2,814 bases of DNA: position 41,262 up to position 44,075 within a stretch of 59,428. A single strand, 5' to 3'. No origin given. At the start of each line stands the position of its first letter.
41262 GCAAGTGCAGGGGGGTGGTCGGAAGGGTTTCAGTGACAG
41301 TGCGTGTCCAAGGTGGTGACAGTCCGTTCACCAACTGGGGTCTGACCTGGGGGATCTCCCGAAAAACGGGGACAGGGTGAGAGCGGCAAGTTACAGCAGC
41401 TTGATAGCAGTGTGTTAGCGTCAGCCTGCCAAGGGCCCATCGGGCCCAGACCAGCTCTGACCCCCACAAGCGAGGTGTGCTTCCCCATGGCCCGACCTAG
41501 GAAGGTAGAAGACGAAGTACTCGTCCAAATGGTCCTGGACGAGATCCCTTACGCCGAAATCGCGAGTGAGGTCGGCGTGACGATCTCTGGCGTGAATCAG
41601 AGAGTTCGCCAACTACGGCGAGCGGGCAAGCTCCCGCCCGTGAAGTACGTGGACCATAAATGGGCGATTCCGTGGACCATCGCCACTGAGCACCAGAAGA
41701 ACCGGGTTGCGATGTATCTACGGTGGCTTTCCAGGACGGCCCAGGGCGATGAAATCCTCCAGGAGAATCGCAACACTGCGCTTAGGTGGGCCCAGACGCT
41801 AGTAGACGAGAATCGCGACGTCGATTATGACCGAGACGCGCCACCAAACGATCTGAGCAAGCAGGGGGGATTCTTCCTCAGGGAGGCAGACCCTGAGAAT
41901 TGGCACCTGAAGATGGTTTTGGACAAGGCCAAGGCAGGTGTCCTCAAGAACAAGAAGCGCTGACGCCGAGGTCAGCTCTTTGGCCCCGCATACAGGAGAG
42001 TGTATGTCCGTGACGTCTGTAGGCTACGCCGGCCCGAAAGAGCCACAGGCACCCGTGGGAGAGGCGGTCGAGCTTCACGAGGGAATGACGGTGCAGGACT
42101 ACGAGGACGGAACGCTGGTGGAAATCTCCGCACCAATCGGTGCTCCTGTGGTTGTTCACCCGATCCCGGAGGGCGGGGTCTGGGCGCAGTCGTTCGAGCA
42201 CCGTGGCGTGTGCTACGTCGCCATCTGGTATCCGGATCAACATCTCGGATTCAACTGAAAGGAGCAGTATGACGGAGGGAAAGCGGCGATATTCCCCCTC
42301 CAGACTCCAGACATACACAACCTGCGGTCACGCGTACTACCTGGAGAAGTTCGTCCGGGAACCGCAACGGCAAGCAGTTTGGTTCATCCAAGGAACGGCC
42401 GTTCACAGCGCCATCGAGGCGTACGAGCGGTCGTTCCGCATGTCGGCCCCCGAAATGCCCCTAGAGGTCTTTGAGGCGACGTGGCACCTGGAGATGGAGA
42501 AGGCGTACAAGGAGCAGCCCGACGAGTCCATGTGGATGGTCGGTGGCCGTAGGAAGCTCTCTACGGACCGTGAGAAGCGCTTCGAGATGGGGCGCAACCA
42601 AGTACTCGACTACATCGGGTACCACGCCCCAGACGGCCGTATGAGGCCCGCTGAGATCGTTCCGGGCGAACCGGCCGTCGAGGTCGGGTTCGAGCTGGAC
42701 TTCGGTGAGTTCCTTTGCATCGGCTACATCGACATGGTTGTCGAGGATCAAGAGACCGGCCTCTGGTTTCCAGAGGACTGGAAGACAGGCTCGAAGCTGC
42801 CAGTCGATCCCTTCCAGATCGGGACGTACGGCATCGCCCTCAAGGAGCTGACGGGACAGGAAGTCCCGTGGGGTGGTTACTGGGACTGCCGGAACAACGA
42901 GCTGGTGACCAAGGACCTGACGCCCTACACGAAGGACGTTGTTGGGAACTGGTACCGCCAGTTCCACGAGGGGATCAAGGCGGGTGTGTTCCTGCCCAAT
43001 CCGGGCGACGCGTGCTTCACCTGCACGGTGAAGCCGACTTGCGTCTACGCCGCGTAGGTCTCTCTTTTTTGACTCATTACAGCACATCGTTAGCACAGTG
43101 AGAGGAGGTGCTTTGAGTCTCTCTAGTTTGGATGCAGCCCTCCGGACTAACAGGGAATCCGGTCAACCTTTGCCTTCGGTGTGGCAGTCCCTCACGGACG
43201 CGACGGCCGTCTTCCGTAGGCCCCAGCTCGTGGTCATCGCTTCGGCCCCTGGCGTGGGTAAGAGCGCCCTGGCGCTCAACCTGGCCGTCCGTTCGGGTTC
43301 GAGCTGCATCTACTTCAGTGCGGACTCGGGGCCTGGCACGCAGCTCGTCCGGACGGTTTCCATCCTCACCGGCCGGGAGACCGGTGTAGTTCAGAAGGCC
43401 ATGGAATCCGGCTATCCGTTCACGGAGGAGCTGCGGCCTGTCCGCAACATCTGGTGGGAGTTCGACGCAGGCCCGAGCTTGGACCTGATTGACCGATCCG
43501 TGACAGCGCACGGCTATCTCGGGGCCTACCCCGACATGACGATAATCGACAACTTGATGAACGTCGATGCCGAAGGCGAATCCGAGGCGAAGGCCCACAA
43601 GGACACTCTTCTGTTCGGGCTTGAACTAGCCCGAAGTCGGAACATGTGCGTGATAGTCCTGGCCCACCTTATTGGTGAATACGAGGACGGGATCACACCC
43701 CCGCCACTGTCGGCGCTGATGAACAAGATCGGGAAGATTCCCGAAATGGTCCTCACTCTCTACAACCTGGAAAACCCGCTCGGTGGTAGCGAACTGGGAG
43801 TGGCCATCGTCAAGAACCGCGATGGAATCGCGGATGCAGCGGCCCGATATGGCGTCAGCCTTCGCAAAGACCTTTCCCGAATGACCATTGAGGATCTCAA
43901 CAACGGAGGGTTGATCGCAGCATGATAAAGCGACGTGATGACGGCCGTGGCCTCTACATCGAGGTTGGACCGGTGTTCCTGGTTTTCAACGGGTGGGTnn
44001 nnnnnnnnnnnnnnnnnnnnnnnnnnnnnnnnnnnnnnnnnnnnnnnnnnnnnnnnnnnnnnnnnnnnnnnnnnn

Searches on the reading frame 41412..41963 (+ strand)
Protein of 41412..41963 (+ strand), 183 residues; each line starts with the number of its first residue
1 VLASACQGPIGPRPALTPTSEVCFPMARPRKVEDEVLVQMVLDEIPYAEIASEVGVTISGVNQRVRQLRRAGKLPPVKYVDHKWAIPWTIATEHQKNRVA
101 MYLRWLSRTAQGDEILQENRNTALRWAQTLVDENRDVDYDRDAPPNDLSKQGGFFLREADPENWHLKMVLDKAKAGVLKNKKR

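Call 12: search_protein_families(library=pfam, proteins=[window:41412-41963:+], max_evalue=0.01)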
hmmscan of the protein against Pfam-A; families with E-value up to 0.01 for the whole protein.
window:41412-41963:+ (183 aa): 4 families
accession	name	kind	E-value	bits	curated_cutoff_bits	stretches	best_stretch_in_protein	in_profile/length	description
PF13412.12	HTH_24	-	1.7e-05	24.8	21.9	1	45-72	18-45/48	Winged helix-turn-helix DNA-binding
PF08281.18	Sigma70_r4_2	-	0.00018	21.5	25.7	1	35-70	17-52/54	Sigma-70, region 4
PF13404.12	HTH_AsnC-type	-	0.00042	20.5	27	1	45-69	18-42/42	AsnC-type helix-turn-helix domain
PF22451.2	NirdL-like_HTH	-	0.00082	19.3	27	1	44-72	16-44/47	Siroheme decarboxylase NirDL-like HTH domain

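Call 17: search_protein_families(library=phrogs, proteins=[window:41412-41963:+], max_evalue=0.01)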
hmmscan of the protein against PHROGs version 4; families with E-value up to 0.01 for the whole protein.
window:41412-41963:+ (183 aa): 3 families
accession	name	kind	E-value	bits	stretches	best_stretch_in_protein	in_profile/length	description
phrog_357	-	transcription regulation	6.6e-07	30.1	1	45-165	25-144/170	transcriptional repressor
phrog_3929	-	transcription regulation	6.5e-06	26.8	1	80-143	56-119/150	transcriptional repressor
phrog_323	-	transcription regulation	7.8e-05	23.4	1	33-80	101-142/319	transcriptional regulator, D5-like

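Call 45: search_dna_similar(query=window:41487-41963:+, collection=phages, mode=protein, max_rows=40, max_evalue=0.001, rows=spread)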
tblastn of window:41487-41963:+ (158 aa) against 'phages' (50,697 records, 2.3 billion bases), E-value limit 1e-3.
No match.
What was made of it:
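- Closest known: Stoperators of Streptomyces phages R4, ELB20, Zemlya and phiHau3. Different: The window's repressor gives no tblastn match to any phage in the collection (call 45).
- Tried and rejected: No match (call 45), so homology needed profile and fold methods.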

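Call 52: search_solved_structures(query=window:41487-41963:+, max_evalue=10, show_alignments=2)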
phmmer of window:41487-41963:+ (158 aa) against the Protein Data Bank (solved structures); distinct sequences matched with E-value up to 10: 1.
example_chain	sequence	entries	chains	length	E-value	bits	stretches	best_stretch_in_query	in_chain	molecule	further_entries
1jpk_A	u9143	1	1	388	1.1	12.3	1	24-89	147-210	UROPORPHYRINOGEN DECARBOXYLASE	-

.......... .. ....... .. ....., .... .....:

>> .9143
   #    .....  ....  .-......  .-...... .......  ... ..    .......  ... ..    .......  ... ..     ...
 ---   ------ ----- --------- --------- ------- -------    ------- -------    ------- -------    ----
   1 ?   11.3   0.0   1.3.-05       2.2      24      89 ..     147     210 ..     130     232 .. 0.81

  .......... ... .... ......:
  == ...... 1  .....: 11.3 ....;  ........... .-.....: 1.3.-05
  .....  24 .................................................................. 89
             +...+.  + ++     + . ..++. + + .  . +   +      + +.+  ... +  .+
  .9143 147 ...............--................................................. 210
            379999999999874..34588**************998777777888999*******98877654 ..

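Call 64: find_homologous_proteins(query=window:41487-41963:+, max_evalue=0.001)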
Query window:41487-41963:+ (158 aa): 5 proteins with E <= 0.001 among 127 candidates.
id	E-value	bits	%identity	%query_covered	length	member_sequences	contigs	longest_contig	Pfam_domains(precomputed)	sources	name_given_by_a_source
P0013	1.0e-100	352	100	100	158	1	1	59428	PF13412.13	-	-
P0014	3.3e-56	207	64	90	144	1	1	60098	PF13412.13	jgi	jgi:transcriptional regulator with XRE-family HTH domain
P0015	4.7e-56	207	60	99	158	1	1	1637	-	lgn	-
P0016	2.2e-53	198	58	99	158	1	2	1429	PF13412.13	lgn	-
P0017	7.2e-34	135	47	92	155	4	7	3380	-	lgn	-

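Call 68: search_solved_structures(query=A2, max_evalue=10, show_alignments=2)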
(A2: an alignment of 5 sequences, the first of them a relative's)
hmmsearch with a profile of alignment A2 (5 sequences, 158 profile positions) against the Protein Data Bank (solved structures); distinct sequences matched with E-value up to 10: 18.
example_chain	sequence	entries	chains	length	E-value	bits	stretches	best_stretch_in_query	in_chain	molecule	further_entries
7r6r_A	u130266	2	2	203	8.3e-07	32.1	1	19-134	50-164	Immunity repressor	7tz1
2cyy_A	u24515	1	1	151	0.0013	21.7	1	6-93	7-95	Putative HTH-type transcriptional regulator PH1519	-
1ri7_A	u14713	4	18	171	0.0017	21.3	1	7-93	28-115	Putative transcriptional regulator | Putative HTH-type transcriptional regulator PH1519 | Uncharacterized HTH-type transcriptional regulator PH1519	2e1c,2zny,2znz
2qz8_A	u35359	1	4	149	0.0023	20.9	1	9-49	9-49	Probable transcriptional regulatory protein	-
2w29_A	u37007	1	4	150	0.008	19.1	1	9-49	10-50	PROBABLE TRANSCRIPTIONAL REGULATORY PROTEIN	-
2vbw_A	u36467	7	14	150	0.0084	19.1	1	9-49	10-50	TRANSCRIPTIONAL REGULATORY PROTEIN | PROBABLE TRANSCRIPTIONAL REGULATORY PROTEIN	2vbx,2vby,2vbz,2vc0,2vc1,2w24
2w25_A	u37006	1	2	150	0.0085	19.1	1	9-49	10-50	PROBABLE TRANSCRIPTIONAL REGULATORY PROTEIN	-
2ivm_A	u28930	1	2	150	0.024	17.6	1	10-49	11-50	TRANSCRIPTIONAL REGULATORY PROTEIN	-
5cwn_A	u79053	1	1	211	0.14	15.1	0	73-109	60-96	Designed helical repeat protein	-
3tgn_A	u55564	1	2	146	0.16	14.9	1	9-66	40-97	Adc operon repressor AdcR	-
3kp2_A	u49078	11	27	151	0.27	14.1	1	8-58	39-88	Transcriptional regulator TcaR | TcaR transcription regulator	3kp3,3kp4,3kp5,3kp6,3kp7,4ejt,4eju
7fby_A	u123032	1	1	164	0.66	12.9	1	6-56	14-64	Transcriptional regulatory protein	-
2lvs_A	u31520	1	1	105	0.76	12.7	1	11-54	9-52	Putative uncharacterized protein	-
9w4v_A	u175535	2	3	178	0.81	12.6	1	6-56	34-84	Uncharacterized HTH-type transcriptional regulator PH0140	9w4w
8f6q_A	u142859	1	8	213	1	12.3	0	72-109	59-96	C8-71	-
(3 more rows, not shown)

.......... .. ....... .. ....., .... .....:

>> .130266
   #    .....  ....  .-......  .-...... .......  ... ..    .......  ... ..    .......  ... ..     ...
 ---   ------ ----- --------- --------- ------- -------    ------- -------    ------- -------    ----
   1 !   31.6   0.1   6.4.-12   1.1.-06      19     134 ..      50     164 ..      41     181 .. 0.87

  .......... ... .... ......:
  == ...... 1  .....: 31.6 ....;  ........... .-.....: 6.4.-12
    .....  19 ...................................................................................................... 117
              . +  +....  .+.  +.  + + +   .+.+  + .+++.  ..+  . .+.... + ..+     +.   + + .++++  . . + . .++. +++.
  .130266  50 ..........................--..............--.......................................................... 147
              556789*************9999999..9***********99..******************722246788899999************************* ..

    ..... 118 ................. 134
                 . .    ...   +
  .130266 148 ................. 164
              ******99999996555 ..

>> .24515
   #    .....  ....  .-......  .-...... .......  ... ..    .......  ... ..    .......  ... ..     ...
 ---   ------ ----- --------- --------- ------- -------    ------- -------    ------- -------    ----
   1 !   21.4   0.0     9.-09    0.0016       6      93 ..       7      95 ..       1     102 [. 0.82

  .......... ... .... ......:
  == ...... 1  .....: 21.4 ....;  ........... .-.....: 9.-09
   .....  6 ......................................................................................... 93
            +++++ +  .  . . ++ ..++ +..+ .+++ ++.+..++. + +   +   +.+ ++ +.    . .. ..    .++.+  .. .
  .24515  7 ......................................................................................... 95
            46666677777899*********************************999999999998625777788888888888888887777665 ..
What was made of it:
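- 41487..41963 (+): Gene for an L5 gp71-family immunity repressor (N-terminal HTH plus 'Stoperator' domain). It is the proposed binder of the sites. Profile hit to PDB 7R6R/7TZ1, E 8.3e-7, over both domains (call 68).
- On gp71-type repressor-stoperator immunity system: PDB profile hit to 7R6R at E 8.3e-7 over residues 19-134 (call 68).
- A profile of the window family finds PDB 7R6R/7TZ1 'Immunity repressor' first, at E 8.3e-7, across the HTH and Stoperator domains (call 68).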

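Call 71: predict_structure(alignment_id=A2)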
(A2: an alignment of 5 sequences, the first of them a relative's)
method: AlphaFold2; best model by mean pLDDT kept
length: 158 residues; sequences in the alignment: 5
mean_pLDDT: 78.0   pTM: 0.55
mean pLDDT of the five models: 78.0, 71.5, 67.1, 65.9, 64.7
residues with pLDDT >= 90: 14; 70-90: 113; 50-70: 20; < 50: 11
segments of 3 or more residues with pLDDT < 50: 1-4, 53-58
pLDDT, mean of each block of 10 residues (from residue 1): 60 84 82 80 80 49 59 83 82 88 93 82 82 82 87 73
secondary structure, 60 per line:
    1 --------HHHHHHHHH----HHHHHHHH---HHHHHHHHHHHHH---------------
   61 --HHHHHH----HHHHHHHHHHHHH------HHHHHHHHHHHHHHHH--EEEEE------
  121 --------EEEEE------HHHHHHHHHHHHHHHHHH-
elements in order: H9-17 H22-29 H33-45 H63-68 H73-85 H92-107 E110-114 E129-133 H140-157

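Call 75: fold_search(model_id=the predicted structure, library=pdb)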
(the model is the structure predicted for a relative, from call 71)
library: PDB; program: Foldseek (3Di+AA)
matches with E <= 10: 274; with E <= 0.001: 1
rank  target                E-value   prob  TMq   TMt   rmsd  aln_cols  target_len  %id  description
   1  7r6r_A                1.9e-05  1.00  0.54  0.51   4.8       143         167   17  Crystal Structure of a Mycobacteriophage Cluster A2 Immunity Repressor:DNA Complex (released 2022-07-20)
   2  8qa8_B                3.7e-01  0.23  0.20  0.16  14.1       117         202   16  Crystal structure of the C-terminally truncated transcriptional repressor protein KorB from the RK2 plasmid complexed  (released 2024-02-21)
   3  4pcq_B                3.9e-01  0.18  0.23  0.24  14.2       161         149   16  Crystal Structure of MtbAldR (Rv2779c) (released 2015-05-06)
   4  3tgn_A                4.2e-01  0.28  0.23  0.27  16.4       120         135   15  Crystal Structure of the zinc-dependent MarR Family Transcriptional Regulator AdcR in the Zn(II)-bound State (released 2011-11-30)
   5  2w25_A                5.3e-01  0.77  0.25  0.26   7.1        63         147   17  Crystal structure of Glu104Ala mutant (released 2009-11-17)
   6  5cy2_A                5.6e-01  0.99  0.26  0.23   3.8        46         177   22  Tn3 resolvase - site III complex crystal form II (released 2017-01-11)
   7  5cy1_A                5.9e-01  0.99  0.26  0.22   3.8        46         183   22  Tn3 resolvase - site III complex crystal form I (released 2017-01-11)
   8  2cg4_A                5.9e-01  0.25  0.26  0.28  13.0       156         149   12  Structure of E.coli AsnC (released 2006-04-04)
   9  4pcq_A                5.9e-01  0.21  0.25  0.27  14.2       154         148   18  Crystal Structure of MtbAldR (Rv2779c) (released 2015-05-06)
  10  4pcq_C                6.7e-01  0.25  0.27  0.29  13.8       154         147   16  Crystal Structure of MtbAldR (Rv2779c) (released 2015-05-06)
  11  3tgn_B                7.5e-01  0.25  0.25  0.26  16.4       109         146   20  Crystal Structure of the zinc-dependent MarR Family Transcriptional Regulator AdcR in the Zn(II)-bound State (released 2011-11-30)
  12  8qa8_C                7.5e-01  0.20  0.20  0.16  13.4       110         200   14  Crystal structure of the C-terminally truncated transcriptional repressor protein KorB from the RK2 plasmid complexed  (released 2024-02-21)
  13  2p6t_B                8.0e-01  0.96  0.24  0.24   1.5        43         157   23  CRYSTAL STRUCTURE OF TRANSCRIPTIONAL REGULATOR NMB0573 and L-LEUCINE COMPLEX FROM NEISSERIA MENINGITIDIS (released 2007-04-03)
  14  9p8w                  8.0e-01  0.20  0.28  0.12  13.9       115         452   12  Anti-phage dGTPase from Shewanella putrefaciens CN-32 (released 2025-07-30)
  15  2dbb_B                8.0e-01  0.14  0.25  0.26  13.7       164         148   13  Crystal structure of PH0061 (released 2006-06-15)
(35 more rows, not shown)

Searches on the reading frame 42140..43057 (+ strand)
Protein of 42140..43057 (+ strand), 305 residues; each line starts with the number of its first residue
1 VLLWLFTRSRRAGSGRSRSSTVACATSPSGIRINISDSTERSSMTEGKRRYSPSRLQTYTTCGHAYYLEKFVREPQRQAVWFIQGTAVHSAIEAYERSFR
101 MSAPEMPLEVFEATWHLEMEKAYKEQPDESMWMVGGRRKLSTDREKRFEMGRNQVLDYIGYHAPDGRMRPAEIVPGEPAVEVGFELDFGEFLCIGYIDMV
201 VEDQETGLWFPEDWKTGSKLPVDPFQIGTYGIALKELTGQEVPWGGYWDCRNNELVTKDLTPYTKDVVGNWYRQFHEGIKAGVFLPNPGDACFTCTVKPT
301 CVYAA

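Call 12: search_protein_families(library=pfam, proteins=[window:42140-43057:+], max_evalue=0.01)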
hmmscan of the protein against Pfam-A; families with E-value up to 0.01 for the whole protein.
window:42140-43057:+ (305 aa): 1 family
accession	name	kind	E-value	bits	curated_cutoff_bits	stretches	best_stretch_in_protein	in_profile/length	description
PF12705.13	PDDEXK_1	-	3.7e-19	70.1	22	1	51-301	2-246/247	PD-(D/E)XK nuclease superfamily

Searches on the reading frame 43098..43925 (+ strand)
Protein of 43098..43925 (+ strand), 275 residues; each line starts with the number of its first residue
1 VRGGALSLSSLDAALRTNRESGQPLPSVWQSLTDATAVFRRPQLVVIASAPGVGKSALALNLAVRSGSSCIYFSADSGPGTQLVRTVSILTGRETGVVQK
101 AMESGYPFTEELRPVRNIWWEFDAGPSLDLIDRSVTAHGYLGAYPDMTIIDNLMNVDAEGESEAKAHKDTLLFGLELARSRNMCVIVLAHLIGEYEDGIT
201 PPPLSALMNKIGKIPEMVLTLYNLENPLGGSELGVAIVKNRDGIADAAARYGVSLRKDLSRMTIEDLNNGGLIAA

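Call 12: search_protein_families(library=pfam, proteins=[window:43098-43925:+], max_evalue=0.01)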
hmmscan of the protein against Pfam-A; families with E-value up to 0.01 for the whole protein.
window:43098-43925:+ (275 aa): 3 families
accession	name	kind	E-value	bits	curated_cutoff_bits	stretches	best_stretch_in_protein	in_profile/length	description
PF03796.21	DnaB_C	-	3.8e-07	30.2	27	1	26-244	3-238/255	DnaB-like helicase C terminal domain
PF13481.12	AAA_25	-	0.00085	19.4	27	0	42-190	33-189/195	AAA domain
PF20720.3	nSTAND3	-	0.0044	17.2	27.2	1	31-65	6-40/155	Novel STAND NTPase 3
